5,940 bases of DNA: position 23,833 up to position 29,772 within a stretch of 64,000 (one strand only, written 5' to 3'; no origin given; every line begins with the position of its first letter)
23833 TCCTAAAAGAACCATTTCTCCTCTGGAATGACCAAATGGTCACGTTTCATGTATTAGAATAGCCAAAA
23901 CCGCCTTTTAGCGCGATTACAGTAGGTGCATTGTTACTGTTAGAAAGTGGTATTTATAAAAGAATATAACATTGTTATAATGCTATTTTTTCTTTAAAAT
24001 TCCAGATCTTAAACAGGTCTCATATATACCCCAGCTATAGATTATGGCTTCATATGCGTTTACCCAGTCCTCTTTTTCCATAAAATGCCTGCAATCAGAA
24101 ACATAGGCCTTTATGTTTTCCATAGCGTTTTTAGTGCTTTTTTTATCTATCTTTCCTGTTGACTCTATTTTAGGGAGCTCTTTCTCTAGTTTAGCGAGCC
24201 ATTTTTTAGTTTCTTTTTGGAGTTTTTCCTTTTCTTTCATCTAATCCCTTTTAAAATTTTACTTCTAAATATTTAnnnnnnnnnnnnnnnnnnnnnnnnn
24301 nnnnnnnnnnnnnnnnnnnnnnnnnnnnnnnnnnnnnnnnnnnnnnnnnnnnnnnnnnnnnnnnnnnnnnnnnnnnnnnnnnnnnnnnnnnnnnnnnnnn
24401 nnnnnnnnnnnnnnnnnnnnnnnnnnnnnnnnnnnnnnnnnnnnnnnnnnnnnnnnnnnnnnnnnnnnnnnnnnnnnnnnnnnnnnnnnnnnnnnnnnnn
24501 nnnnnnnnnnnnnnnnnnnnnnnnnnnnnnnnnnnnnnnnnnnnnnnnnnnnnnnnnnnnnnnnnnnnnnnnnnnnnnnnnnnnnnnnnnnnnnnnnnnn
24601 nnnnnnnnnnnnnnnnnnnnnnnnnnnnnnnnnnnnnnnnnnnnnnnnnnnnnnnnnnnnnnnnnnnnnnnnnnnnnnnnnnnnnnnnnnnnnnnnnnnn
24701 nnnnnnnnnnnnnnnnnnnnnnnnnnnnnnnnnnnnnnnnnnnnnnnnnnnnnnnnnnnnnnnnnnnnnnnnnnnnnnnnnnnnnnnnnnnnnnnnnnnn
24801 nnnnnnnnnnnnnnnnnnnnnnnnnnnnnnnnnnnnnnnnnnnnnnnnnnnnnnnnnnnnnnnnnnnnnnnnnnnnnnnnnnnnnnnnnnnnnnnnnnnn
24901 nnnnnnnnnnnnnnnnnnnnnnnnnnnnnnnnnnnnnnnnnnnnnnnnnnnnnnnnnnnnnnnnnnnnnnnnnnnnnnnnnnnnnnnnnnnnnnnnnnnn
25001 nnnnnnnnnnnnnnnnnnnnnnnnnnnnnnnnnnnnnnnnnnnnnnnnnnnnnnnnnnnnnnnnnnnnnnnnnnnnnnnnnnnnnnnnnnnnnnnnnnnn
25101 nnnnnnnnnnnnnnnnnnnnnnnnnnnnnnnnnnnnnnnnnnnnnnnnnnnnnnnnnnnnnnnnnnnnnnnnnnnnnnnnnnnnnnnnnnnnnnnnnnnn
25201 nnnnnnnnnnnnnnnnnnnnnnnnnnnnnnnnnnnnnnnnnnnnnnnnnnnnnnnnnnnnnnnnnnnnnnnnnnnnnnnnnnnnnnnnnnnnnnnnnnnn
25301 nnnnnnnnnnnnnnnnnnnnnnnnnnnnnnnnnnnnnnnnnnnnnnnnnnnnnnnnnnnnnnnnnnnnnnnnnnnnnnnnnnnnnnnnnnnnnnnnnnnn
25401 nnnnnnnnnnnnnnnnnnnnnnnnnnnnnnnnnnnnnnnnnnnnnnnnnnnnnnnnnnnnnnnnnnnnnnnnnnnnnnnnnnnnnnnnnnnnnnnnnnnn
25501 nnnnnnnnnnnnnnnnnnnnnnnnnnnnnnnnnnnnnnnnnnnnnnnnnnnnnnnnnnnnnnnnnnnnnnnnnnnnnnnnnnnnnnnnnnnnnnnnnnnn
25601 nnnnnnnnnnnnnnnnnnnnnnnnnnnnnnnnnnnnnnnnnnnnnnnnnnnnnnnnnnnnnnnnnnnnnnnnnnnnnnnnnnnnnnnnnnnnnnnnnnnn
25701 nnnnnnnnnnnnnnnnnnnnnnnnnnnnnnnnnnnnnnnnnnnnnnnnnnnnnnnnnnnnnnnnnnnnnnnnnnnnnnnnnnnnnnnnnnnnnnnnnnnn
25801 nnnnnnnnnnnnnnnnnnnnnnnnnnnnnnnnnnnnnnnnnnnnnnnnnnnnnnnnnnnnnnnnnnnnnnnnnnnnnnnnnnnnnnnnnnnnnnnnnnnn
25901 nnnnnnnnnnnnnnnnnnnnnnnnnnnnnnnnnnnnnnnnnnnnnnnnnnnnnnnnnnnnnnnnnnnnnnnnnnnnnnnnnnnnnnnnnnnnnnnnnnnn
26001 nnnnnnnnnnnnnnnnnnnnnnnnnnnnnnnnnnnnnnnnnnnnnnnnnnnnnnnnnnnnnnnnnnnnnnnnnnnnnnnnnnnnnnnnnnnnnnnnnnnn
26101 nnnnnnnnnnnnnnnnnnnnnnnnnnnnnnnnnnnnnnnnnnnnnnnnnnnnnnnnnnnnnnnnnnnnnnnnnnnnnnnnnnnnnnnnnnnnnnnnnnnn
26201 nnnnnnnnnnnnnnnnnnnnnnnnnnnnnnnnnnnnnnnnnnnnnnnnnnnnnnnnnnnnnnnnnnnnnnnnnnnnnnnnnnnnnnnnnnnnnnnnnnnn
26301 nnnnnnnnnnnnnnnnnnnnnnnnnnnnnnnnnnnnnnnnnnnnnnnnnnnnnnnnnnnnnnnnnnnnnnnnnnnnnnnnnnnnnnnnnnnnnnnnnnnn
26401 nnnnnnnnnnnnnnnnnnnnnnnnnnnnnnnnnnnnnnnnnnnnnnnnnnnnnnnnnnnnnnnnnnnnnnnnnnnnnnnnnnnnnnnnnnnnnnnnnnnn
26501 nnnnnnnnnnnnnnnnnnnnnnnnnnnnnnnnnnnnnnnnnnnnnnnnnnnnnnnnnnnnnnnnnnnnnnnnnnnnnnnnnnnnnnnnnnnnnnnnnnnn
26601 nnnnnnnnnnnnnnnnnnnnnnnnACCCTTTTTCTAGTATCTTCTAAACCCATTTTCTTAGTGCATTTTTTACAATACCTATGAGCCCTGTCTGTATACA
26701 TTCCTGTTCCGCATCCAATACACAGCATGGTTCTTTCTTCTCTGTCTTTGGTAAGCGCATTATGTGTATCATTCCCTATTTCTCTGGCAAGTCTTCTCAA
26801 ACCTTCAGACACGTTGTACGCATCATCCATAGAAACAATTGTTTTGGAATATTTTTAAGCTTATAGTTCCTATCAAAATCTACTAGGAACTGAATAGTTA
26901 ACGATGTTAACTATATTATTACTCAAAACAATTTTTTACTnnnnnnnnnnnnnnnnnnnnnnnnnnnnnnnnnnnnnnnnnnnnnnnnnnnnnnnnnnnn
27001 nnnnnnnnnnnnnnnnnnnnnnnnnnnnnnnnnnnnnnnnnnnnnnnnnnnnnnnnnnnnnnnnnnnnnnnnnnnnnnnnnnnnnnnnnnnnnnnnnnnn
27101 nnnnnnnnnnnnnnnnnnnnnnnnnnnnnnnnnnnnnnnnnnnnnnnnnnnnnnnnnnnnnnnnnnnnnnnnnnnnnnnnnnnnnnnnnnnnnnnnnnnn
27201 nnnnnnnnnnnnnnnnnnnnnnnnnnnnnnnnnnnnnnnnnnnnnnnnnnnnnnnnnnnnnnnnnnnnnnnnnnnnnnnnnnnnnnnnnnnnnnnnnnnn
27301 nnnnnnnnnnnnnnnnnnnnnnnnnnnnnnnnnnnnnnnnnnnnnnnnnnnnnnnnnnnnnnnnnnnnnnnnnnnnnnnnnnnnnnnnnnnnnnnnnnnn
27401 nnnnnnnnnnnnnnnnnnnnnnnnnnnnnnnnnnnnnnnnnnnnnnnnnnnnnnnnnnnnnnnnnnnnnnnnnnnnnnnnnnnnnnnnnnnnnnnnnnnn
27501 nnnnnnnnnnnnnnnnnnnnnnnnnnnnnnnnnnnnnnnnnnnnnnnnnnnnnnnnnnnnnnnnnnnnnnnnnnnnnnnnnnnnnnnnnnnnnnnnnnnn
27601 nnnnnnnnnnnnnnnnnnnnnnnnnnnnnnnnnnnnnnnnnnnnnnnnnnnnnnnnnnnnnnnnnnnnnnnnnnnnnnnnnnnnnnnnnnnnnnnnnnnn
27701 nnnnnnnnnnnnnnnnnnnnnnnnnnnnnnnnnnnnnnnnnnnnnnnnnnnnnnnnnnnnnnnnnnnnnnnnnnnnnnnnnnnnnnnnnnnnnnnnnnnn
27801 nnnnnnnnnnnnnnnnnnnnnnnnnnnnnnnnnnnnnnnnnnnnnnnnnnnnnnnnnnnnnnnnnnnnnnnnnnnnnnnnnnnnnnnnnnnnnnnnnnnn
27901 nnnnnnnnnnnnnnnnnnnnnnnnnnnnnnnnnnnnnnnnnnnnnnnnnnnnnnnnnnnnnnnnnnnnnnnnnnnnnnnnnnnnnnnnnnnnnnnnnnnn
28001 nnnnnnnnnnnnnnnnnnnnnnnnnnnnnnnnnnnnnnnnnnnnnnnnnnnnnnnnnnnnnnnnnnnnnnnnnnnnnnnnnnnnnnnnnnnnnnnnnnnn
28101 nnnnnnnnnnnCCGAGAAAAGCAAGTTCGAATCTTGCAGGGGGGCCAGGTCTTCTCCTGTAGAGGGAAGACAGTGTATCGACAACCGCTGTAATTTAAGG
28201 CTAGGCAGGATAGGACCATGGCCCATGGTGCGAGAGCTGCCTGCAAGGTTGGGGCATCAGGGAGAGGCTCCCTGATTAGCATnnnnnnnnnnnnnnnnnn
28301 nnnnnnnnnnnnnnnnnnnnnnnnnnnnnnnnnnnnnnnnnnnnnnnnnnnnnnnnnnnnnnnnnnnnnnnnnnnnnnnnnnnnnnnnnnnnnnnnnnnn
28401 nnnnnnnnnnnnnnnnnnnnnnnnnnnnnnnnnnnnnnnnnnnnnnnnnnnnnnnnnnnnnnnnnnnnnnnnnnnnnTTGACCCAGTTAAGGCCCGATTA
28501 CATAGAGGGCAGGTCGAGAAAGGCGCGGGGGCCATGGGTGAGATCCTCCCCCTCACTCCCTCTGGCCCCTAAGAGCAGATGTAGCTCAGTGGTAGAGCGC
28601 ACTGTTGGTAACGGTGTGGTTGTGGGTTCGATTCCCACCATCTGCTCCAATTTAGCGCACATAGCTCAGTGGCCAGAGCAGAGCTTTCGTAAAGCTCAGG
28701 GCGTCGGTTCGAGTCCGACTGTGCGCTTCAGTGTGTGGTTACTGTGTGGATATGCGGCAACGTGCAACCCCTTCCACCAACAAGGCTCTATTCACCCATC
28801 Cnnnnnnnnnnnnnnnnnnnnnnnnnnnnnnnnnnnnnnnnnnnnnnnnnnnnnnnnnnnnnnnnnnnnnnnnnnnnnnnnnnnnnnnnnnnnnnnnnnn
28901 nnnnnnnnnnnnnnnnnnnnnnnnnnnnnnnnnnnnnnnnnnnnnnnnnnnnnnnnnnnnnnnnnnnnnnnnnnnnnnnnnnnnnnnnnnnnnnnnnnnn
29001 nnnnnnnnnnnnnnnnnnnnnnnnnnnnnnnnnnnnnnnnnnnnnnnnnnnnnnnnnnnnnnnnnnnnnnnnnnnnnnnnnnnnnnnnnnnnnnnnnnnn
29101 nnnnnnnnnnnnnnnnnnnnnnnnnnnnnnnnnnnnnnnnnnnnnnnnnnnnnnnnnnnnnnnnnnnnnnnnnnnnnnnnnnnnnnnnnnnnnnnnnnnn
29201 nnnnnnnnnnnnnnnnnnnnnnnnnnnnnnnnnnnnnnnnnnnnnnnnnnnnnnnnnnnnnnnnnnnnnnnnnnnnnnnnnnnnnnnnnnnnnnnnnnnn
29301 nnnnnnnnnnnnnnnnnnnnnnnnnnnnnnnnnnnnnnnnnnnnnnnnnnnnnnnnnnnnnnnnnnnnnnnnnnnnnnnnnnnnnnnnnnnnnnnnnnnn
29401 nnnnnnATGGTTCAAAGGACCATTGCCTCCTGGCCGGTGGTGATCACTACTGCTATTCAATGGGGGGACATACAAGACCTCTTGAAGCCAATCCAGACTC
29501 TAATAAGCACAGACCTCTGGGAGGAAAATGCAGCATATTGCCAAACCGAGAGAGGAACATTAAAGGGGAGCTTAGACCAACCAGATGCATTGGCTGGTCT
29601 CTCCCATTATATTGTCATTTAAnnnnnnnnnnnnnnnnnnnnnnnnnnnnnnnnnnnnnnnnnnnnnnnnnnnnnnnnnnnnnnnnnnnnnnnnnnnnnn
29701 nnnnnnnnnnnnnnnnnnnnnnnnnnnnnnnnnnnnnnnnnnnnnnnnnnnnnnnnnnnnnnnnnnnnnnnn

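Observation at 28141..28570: X1: ~430-nt RNA candidate with partial SRP-Alu-like and RNase-P-like motifs but no complete signature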

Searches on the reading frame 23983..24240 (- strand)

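Call 37: search_protein_families(library=pfam, proteins=[window:23983-24240:-], max_evalue=0.01)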
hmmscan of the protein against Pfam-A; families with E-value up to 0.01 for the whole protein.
window:23983-24240:- (85 aa): 1 family
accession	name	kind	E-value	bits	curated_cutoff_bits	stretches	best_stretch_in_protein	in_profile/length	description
PF04010.18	DUF357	-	2e-12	47.4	29.4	1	13-81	1-72/73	Protein of unknown function (DUF357)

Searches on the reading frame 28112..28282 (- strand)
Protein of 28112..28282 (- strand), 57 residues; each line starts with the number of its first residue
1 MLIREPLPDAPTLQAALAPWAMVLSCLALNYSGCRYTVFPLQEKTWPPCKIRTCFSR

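Call 58: list_cluster_members(proteins=[window:28112-28282:-, window:28095-28226:-, window:28218-28328:+, window:28478-28801:+, window:28501-28662:-, window:28279-28368:-, window:28372-28464:-, window:28464-28556:-, window:28731-28859:+, window:29022-29156:-])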
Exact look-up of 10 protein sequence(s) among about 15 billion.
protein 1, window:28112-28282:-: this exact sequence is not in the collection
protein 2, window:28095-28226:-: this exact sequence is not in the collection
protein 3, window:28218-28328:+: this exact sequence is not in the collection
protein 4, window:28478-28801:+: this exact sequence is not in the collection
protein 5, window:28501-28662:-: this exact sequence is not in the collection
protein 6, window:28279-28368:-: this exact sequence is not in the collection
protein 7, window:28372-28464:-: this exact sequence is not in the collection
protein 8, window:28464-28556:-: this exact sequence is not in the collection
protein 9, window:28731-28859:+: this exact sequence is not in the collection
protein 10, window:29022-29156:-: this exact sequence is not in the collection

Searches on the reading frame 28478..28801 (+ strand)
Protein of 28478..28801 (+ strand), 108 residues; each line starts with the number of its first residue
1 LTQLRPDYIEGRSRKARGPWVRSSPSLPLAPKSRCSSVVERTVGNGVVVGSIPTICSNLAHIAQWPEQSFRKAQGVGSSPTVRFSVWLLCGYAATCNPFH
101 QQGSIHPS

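Call 28: find_homologous_proteins(query=window:28478-28801:+, max_evalue=0.001)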
Query window:28478-28801:+: 5 candidates shared short words with the query, none scored E <= 0.001.
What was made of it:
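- Tried and rejected: A spurious-ORF protein search across X1 and the tRNAs (call 28), and an exact look-up of ten small ORFs (call 58).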

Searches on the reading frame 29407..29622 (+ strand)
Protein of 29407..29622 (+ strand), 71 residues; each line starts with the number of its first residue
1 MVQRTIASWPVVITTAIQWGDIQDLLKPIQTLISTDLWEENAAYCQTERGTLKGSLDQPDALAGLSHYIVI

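Call 37: search_protein_families(library=pfam, proteins=[window:29407-29622:+], max_evalue=0.01)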
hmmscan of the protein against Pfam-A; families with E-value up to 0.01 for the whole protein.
window:29407-29622:+ (71 aa): 0 families

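Call 55: search_protein_representatives(protein=window:29407-29619:+)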
Query: 71 residues. Proteins with E-value up to 0.001 (for the whole library): 1; up to 1e-10: 1; up to 1e-30: 1. The best 1 are listed.
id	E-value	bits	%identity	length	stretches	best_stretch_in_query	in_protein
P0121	1.3e-40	152.3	100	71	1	1-71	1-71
